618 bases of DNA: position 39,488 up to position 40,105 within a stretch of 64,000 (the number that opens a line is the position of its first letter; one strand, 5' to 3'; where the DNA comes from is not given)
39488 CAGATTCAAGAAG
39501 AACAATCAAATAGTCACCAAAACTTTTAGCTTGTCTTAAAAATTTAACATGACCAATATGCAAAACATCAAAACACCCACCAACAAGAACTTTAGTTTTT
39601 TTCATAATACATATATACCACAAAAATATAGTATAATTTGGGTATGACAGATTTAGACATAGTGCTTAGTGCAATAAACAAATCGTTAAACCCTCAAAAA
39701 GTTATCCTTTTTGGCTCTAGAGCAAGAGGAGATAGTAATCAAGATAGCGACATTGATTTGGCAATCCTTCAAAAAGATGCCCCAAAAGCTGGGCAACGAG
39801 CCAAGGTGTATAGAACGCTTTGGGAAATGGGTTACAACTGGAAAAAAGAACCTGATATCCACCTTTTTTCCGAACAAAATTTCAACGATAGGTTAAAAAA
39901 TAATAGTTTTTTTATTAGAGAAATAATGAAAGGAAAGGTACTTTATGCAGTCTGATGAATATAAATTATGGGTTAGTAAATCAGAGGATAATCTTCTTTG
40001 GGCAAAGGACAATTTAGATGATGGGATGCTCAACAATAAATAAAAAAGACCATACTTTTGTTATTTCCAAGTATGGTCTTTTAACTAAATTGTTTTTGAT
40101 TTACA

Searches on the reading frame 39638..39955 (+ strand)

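Call 13: search_protein_families(library=pfam, proteins=[window:39638-39955:+], max_evalue=0.01)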
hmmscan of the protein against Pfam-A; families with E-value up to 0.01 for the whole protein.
window:39638-39955:+ (105 aa): 3 families
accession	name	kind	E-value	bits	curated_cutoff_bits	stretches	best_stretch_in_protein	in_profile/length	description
PF18765.7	Polbeta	-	6.2e-13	49.2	26.9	1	13-103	7-88/93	Polymerase beta, Nucleotidyltransferase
PF01909.29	NTP_transf_2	-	1e-11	45.5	21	1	13-99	7-89/93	Nucleotidyltransferase domain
PF22600.2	MTPAP-like_central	-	0.00021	21.8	27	1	10-70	30-89/139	Poly(A) RNA polymerase, mitochondrial-like, central palm domain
